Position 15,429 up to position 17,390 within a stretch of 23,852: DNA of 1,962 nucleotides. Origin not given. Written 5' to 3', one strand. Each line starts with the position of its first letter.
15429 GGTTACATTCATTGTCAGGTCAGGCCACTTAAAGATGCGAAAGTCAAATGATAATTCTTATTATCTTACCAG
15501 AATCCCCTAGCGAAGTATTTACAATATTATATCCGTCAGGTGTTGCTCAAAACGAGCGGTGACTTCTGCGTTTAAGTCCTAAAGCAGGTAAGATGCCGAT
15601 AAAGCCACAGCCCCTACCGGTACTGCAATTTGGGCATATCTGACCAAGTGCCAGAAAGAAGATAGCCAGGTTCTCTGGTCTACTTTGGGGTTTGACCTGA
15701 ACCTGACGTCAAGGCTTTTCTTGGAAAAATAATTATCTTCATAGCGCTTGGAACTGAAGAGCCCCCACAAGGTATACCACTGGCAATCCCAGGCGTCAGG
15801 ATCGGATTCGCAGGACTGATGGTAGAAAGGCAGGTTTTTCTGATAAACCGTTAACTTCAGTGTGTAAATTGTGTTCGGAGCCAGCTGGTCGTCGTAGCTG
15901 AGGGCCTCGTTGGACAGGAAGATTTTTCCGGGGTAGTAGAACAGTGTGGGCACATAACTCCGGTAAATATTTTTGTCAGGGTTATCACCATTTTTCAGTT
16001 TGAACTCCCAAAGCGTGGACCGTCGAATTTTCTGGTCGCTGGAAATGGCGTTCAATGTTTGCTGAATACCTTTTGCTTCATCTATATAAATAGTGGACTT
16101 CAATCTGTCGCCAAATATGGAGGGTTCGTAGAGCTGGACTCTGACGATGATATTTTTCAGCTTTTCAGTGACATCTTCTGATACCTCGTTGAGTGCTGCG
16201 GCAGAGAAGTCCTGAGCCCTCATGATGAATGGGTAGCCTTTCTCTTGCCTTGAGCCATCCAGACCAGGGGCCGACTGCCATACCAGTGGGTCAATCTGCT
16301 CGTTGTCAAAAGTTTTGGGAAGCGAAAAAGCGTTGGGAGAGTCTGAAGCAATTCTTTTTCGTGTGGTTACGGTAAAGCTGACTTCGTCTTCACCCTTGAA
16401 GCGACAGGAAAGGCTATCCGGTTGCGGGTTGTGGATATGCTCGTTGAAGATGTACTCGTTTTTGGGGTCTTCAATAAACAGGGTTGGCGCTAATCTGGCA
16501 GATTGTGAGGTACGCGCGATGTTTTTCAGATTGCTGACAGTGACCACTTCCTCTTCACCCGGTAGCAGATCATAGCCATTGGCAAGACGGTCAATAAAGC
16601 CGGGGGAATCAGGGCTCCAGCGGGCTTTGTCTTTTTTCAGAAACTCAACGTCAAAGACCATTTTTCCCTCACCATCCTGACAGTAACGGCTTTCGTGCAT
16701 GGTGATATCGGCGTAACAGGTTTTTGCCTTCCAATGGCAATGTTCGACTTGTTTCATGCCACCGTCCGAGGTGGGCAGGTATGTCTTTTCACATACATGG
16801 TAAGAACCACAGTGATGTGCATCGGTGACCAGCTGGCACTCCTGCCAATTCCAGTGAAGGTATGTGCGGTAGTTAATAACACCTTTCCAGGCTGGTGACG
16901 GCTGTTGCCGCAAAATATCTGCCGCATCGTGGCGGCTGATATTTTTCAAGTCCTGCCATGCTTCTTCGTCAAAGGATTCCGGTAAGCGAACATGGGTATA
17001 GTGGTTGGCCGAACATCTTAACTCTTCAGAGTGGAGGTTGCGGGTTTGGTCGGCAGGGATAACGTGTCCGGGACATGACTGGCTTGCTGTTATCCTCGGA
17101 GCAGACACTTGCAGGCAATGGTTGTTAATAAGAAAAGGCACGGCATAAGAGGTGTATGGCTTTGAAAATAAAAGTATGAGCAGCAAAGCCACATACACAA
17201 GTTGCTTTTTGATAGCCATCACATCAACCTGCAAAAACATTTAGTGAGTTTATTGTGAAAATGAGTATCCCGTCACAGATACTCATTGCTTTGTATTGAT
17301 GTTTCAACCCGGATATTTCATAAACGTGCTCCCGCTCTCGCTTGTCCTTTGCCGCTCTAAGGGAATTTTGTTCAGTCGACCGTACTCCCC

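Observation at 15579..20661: Orphan island of two exported proteins and two small membrane paralogs, between map and a decayed sugar locus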

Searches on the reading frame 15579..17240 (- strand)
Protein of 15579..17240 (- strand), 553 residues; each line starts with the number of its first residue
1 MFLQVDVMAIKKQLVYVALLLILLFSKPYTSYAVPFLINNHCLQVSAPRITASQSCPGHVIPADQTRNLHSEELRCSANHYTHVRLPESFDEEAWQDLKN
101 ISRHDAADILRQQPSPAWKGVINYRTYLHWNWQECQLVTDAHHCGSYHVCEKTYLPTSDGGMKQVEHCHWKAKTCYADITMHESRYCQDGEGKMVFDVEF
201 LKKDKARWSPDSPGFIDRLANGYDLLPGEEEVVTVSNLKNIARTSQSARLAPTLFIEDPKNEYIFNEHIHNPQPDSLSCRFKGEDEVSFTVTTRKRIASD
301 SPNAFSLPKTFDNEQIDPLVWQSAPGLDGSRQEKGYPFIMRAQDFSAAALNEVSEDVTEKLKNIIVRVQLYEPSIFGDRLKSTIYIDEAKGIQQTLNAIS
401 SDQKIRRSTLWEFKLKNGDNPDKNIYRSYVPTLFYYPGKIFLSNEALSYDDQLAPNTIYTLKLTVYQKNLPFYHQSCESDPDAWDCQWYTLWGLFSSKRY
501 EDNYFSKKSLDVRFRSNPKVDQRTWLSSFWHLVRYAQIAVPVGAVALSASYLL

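Call 5: search_protein_families(library=pfam, proteins=[window:15579-17240:-], max_evalue=1)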
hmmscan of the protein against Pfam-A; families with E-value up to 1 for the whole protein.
window:15579-17240:- (553 aa): 1 family
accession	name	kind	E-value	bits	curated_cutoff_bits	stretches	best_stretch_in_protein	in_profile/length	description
PF17753.7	Ig_mannosidase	-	0.18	12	22.6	0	221-237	44-60/81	Ig-fold domain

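Call 6: search_protein_families(library=ncbifam, proteins=[window:15579-17240:-], max_evalue=1)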
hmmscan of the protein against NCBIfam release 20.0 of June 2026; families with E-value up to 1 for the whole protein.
window:15579-17240:- (553 aa): 0 families

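Call 9: search_solved_structures(query=window:15579-17240:-, max_evalue=1)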
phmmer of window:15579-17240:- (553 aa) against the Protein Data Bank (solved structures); distinct sequences matched with E-value up to 1: 0.

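Call 16: find_homologous_proteins(query=window:15579-17240:-, max_evalue=0.01)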
Query window:15579-17240:- (553 aa): 35 proteins with E <= 0.01 among 7056 candidates.
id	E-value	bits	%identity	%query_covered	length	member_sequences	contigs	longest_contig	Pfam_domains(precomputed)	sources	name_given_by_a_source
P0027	0.0e+0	1279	99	99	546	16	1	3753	-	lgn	-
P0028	0.0e+0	1101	86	99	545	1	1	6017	-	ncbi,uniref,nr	ncbi:hypothetical protein [Endozoicomonas sp. YOMI1]|uniref:hypothetical protein n=1 Tax=Endozoicomo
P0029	0.0e+0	1098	86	99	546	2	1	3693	-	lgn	-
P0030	0.0e+0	1097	85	99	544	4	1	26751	-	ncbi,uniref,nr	ncbi:hypothetical protein [Endozoicomonas sp. SESOKO1]|uniref:hypothetical protein n=1 Tax=Endozoico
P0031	0.0e+0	1072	84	99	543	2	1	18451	-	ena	-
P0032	0.0e+0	1010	79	99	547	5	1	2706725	-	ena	-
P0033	1.3e-277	940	73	99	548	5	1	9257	-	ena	-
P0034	1.4e-270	917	74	94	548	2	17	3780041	-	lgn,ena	-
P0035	1.4e-268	910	71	99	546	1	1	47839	-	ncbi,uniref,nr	ncbi:hypothetical protein [Endozoicomonas sp.]|uniref:hypothetical protein n=1 Tax=Endozoicomonas sp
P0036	4.2e-267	906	70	99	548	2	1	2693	-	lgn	-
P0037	1.6e-254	864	66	99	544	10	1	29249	-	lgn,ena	-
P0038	3.2e-253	860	68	94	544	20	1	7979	-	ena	-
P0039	2.1e-251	854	68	94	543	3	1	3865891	-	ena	-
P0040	4.1e-251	853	66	99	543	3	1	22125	-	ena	-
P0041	1.4e-250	851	66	99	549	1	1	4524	-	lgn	-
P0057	9.9e-133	462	43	90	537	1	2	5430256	-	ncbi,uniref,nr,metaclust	ncbi:hypothetical protein GZ77_13645 [Endozoicomonas montiporae]|uniref:Uncharacterized protein n=2 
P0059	2.1e-126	441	43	90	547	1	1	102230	-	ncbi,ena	-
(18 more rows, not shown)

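Call 33: predict_structure(alignment_id=A2)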
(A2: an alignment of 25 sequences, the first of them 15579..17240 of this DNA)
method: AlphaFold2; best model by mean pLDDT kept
length: 553 residues; sequences in the alignment: 25
mean_pLDDT: 78.4   pTM: 0.62
mean pLDDT of the five models: 78.4, 77.6, 76.9, 75.7, 75.2
residues with pLDDT >= 90: 168; 70-90: 247; 50-70: 87; < 50: 51
segments of 3 or more residues with pLDDT < 50: 1-7, 26-37, 355-361, 396-406, 471-474, 496-499
pLDDT, mean of each block of 10 residues (from residue 1): 46 72 50 46 87 92 92 93 87 83 90 92 95 91 87 85 86 89 92 95 87 83 83 89 79 89 91 86 94 78 71 79 89 90 69 49 74 83 72 46 50 84 85 77 85 91 73 49 55 49 67 91 84 72 73 76
secondary structure, 60 per line:
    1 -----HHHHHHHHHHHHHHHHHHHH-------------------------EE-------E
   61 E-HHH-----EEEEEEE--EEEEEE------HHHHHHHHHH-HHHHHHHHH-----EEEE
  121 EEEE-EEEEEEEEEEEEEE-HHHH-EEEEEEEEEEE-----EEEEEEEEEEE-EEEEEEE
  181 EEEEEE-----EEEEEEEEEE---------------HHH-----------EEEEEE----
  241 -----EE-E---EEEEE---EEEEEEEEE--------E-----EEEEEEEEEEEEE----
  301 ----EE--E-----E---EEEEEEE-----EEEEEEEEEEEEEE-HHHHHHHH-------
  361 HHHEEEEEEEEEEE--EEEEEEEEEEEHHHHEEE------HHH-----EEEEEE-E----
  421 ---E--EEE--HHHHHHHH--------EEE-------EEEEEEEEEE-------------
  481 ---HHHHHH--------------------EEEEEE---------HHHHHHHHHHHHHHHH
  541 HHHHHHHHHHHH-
elements in order: H6-25 E71-77 E80-85 H92-101 H103-111 E117-124 E126-139 H141-144 E146-156 E162-172 E174-186 E192-201 E231-236 E253-257 E261-269 E284-296 E319-325 E331-344 H346-353 E364-374 E377-387 H388-391 E392-394 E409-414 E427-429 H432-439 E448-450 E458-467 H484-489 E510-515 H525-552
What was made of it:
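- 15579..17219 (-): Gene B (546 aa from the conserved ATG at 17219; the mechanical ORF runs to 17240). Signal peptide, Cys-rich domain of long beta-hairpins, Ig/FN3-like beta-sandwiches (LLPGExE motif) and a C-terminal hydrophobic helix. AlphaFold2 model pLDDT 78 (call 33).
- The model has very long beta-hairpins (call 33).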

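Call 36: fold_search(model_id=the predicted structure, library=pdb)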
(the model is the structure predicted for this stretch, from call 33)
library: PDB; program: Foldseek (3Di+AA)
matches with E <= 10: 675; with E <= 0.001: 0
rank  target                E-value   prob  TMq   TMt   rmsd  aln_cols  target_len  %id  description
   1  5ec5_B                4.3e-03  0.14  0.08  0.12  26.9       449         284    9  Crystal structure of lysenin pore (released 2016-05-18)
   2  5ec5_L                6.0e-03  0.10  0.07  0.11  26.3       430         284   11  Crystal structure of lysenin pore (released 2016-05-18)
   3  6psn_A                6.0e-03  0.08  0.09  0.08  38.3       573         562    7  Anthrax toxin protective antigen channels bound to lethal factor (released 2020-03-04)
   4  6uwi_G                9.3e-03  0.04  0.08  0.07  36.3       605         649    7  Crystal structure of the Clostridium difficile translocase CDTb (released 2020-01-22)
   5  9jsg                  9.9e-03  0.05  0.07  0.07  38.4       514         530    8  Clostridium perfringens iota toxin pore Ib in pore state (released 2025-05-14)
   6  5ec5_M                1.0e-02  0.13  0.08  0.12  26.2       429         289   10  Crystal structure of lysenin pore (released 2016-05-18)
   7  5gaq_A                1.2e-02  0.13  0.07  0.12  24.9       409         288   11  Cryo-EM structure of the Lysenin Pore (released 2016-04-06)
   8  6uwi_A                1.2e-02  0.04  0.08  0.08  35.7       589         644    7  Crystal structure of the Clostridium difficile translocase CDTb (released 2020-01-22)
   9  7vnj_D                1.3e-02  0.06  0.07  0.08  33.1       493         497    7  Complex structure of Clostridioides difficile enzymatic component (CDTa) and binding component (CDTb) pore with short  (released 2022-10-26)
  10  6uwi_D                1.4e-02  0.04  0.08  0.07  36.0       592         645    6  Crystal structure of the Clostridium difficile translocase CDTb (released 2020-01-22)
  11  7vnn_D                1.5e-02  0.07  0.08  0.07  28.9       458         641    7  Complex structure of Clostridioides difficile enzymatic component (CDTa) and binding component (CDTb) pore with long s (released 2022-10-26)
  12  8v29_C                1.6e-02  0.07  0.08  0.06  31.9       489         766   10  Cryo-EM structure of human type I OSM receptor complex: model for full extracellular assembly (released 2024-11-20)
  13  5ec5_C                1.7e-02  0.07  0.07  0.11  26.7       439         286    9  Crystal structure of lysenin pore (released 2016-05-18)
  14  6uwi_E                1.7e-02  0.03  0.07  0.07  35.8       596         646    8  Crystal structure of the Clostridium difficile translocase CDTb (released 2020-01-22)
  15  6uwr_A                1.8e-02  0.05  0.08  0.07  35.5       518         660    5  Clostridium difficile binary toxin translocase CDTb in asymmetric tetradecamer conformation (released 2020-01-22)
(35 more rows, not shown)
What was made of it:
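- On Aerolysin/PA-type beta pore-forming toxins: The top 11 PDB hits for B are pore-state beta-PFTs, but with E of 4e-3 to 2e-2, probability at most 0.14 and TM at most 0.12 (call 36).
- The top PDB fold hits for B are all beta-barrel pore states: lysenin, anthrax PA, CDTb, iota Ib and aerolysin (call 36).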

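Call 38: search_solved_structures(query=A2, max_evalue=5)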
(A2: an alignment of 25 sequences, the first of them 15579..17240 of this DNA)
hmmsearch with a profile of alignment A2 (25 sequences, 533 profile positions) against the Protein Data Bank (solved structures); distinct sequences matched with E-value up to 5: 6.
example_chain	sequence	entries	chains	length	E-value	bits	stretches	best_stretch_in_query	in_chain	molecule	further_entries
3zdf_C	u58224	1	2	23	0.32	12.5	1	451-467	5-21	CP12 POLYPEPTIDE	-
1st6_A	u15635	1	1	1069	0.9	11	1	49-94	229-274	Vinculin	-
6nr7_A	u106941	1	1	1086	0.92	10.9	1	49-94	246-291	Vinculin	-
6fuy_A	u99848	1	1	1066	1.2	10.6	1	49-92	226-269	Vinculin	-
1tr2_A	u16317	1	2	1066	1.2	10.6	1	49-92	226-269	VINCULIN ISOFORM 1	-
6upw_L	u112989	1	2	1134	1.3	10.4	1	49-92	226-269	Vinculin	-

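Call 39: search_protein_families(library=pfam, alignment_id=A2, max_evalue=0.5)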
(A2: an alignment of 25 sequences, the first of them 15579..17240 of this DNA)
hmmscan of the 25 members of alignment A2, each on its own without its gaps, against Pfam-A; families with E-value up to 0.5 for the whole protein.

A. member 1, window:15579-17240:- (553 aa): 1 family
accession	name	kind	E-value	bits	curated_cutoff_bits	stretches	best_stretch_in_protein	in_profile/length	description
PF17753.7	Ig_mannosidase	-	0.18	12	22.6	0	221-237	44-60/81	Ig-fold domain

B. families by the number of members that match (of 25 scanned): 7 families
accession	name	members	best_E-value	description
PF17753.7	Ig_mannosidase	6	0.03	Ig-fold domain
PF15432.12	Sec-ASP3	3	0.001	Accessory Sec secretory system ASP3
PF20105.4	DUF6495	2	0.15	Family of unknown function (DUF6495)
PF04437.19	RINT1_TIP1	1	0.035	RINT-1/TIP-1 family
PF25059.1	FN3_DSCAM-DSCAML_C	1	0.096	DSCAM/DSCAML C-terminal Fn3-like domain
PF16346.12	GH32_BT1760-like_C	1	0.24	GH32, BT1760-like, C-terminal domain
PF18573.7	BclA_C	1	0.31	BclA C-terminal domain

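Call 49: search_protein_families(library=padloc, proteins=[window:15579-17240:-], max_evalue=0.5)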
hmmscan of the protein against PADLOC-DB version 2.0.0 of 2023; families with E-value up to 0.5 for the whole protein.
window:15579-17240:- (553 aa): 0 families

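Call 50: search_protein_families(library=phrogs, proteins=[window:15579-17240:-], max_evalue=0.5)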
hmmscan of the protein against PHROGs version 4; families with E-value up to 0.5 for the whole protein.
window:15579-17240:- (553 aa): 0 families

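Call 53: fold_search(model_id=the predicted structure, library=viral)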
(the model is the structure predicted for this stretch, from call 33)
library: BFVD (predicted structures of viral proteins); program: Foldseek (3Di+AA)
matches with E <= 10: 571; with E <= 0.001: 0
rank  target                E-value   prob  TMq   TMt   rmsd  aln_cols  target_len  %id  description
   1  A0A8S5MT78            5.9e-03  0.38  0.05  0.04  22.9       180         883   13  Uncharacterized protein [Siphoviridae sp. ct8Ri8]
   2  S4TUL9                1.2e-02  0.20  0.13  0.15  29.0       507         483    7  Uncharacterized protein (Fragment) [Salmonella phage FSL SP-099]
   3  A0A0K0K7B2            1.3e-02  0.15  0.10  0.07  35.2       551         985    9  Envelope glycoprotein J [Infectious laryngotracheitis virus]
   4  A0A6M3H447            1.4e-02  0.23  0.11  0.06  26.1       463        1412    7  (no name in the UniProt tables at hand)
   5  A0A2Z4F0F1            1.8e-02  0.10  0.09  0.13  27.8       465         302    7  (no name in the UniProt tables at hand)
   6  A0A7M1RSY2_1          2.6e-02  0.05  0.06  0.04  31.8       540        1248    6  Spore coat protein-like protein [uncultured phage cr124_1]
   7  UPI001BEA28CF         2.9e-02  0.51  0.13  0.14  20.7       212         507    8  (no name look-up for this kind of identifier)
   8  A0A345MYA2            2.9e-02  0.21  0.14  0.16  32.0       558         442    7  (no name in the UniProt tables at hand)
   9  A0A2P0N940            3.1e-02  0.10  0.09  0.10  28.5       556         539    8  Envelope glycoprotein (Fragment) [Equid alphaherpesvirus 1]
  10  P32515                4.8e-02  0.14  0.10  0.13  28.7       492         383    7  Glycoprotein gp2 [Equine herpesvirus 1 (strain Kentucky A)]
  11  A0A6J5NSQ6            6.3e-02  0.07  0.10  0.09  26.9       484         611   10  Uncharacterized protein [uncultured Caudovirales phage]
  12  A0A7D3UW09            7.0e-02  0.12  0.07  0.13  20.1       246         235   11  (no name in the UniProt tables at hand)
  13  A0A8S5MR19            8.2e-02  0.08  0.09  0.13  24.8       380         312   10  Uncharacterized protein [Podoviridae sp. ctUS21]
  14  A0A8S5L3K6            8.2e-02  0.08  0.07  0.07  32.7       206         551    7  Maturation protein [ssRNA phage SRR6050738_2]
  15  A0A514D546            9.2e-02  0.15  0.08  0.13  34.1       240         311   10  Maturation (Fragment) [Leviviridae sp.]
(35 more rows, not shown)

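Call 56: find_encoding_contigs(protein=P0057, flank=8000, max_places=2)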
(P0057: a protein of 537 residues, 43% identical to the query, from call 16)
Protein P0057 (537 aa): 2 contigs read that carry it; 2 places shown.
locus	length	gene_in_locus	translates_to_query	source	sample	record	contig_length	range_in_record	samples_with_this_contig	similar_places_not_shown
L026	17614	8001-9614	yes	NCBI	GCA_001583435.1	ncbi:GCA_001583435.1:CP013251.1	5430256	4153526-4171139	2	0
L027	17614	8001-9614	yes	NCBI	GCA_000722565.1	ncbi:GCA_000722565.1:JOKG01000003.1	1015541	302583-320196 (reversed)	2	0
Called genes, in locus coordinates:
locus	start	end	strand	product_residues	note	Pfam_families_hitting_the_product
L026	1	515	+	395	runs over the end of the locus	PF00812:Ephrin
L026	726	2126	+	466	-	PF13701:DDE_Tnp_1_4, PF01609:DDE_Tnp_1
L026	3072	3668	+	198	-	-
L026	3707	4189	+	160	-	-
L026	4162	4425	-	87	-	-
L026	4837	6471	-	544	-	PF05598:DUF772, PF01609:DDE_Tnp_1, PF13751:DDE_Tnp_1_6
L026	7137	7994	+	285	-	-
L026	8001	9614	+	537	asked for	-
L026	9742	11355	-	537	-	PF02625:XdhC_CoxI, PF13478:XdhC_C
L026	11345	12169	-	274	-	PF19842:YqeC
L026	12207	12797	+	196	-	PF12804:NTP_transf_3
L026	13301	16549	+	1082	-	PF14691:Fer4_20, PF00070:Pyr_redox (faint), PF01266:DAO (weak), PF01494:FAD_binding_3 (faint), PF01946:Thi4 (weak), PF07992:Pyr_redox_2, PF13450:NAD_binding_8, PF13738:Pyr_redox_3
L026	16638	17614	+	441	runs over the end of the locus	PF01979:Amidohydro_1, PF07969:Amidohydro_3 (faint)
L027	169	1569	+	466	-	PF13701:DDE_Tnp_1_4, PF01609:DDE_Tnp_1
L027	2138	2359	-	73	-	PF14104:DUF4277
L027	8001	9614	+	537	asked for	-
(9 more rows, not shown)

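Call 57: find_encoding_contigs(protein=P0059, flank=8000, max_places=2)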
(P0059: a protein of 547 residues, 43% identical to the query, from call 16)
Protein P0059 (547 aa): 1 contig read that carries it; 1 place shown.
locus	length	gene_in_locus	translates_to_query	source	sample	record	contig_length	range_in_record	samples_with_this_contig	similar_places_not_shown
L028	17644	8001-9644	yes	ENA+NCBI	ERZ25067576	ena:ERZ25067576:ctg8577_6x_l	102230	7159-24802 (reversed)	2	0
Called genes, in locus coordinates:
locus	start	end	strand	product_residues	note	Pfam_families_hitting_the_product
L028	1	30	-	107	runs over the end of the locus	PF01627:Hpt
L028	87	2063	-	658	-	PF07793:DUF1631, PF26671:DUF1631_2nd, PF26670:DUF1631_C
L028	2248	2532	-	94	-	-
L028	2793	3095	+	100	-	-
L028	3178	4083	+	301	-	PF04055:Radical_SAM, PF16199:Radical_SAM_C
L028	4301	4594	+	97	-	-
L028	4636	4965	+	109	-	-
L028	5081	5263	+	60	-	-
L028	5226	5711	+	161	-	PF03781:FGE-sulfatase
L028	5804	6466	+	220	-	PF08241:Methyltransf_11 (faint), PF13649:Methyltransf_25 (faint), PF13489:Methyltransf_23 (weak), PF13847:Methyltransf_31 (faint), PF08242:Methyltransf_12 (weak)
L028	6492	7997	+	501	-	-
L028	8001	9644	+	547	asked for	-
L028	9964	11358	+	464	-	PF07690:MFS_1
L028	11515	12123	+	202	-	PF00072:Response_reg, PF00196:GerE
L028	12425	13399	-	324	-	-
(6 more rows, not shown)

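Call 64: search_protein_representatives(alignment_id=A2)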
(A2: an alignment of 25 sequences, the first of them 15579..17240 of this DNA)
Query: 25 sequences, 533 profile positions. Proteins with E-value up to 0.001 (for the whole library): 131; up to 1e-10: 106; up to 1e-30: 70. The best 131 are listed.
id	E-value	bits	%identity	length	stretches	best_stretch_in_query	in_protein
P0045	9.1e-251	849.2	-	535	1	7-530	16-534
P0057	3.1e-234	794.7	-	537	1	4-530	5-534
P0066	4.1e-178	609.5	-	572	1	18-528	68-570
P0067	1.7e-161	554.6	-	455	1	7-431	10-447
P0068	1.8e-130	452.3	-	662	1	25-520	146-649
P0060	2.5e-116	405.6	-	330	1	7-319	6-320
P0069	6.5e-106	371.2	-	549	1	8-517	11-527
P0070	2.4e-102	359.4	-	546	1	19-516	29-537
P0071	7.2e-102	357.9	-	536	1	9-516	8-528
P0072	3.4e-90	319.3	-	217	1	327-531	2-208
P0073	8.2e-90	318.1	-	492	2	109-528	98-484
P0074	8.9e-88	311.4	-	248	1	4-226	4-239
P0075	1.6e-87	310.5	-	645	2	24-452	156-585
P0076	2.7e-84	299.8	-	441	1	96-506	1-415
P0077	1.6e-83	297.3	-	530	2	10-337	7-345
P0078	1.4e-81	290.9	-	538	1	21-516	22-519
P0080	2.0e-79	283.8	-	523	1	9-511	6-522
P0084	5.5e-74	265.8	-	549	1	13-502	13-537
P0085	5.9e-74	265.7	-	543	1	9-524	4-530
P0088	9.6e-70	251.8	-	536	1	11-515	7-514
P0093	2.6e-63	230.6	-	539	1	13-515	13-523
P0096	3.2e-58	213.8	-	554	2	7-334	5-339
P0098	7.4e-56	206.0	-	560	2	14-337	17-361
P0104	6.0e-50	186.5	-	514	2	40-337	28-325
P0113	3.2e-43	164.3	-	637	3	133-333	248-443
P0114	1.9e-42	161.8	-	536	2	10-334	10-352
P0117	6.1e-41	156.8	-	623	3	148-328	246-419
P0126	2.9e-35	138.0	-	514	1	40-454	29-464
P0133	6.1e-30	120.5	-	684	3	124-286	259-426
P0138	8.5e-26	106.8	-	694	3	132-333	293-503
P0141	9.4e-24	100.1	-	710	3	144-284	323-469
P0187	1.6e-05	39.9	-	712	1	156-291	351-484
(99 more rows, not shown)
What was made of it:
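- The pair is ancient and found well outside this lineage (call 64).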
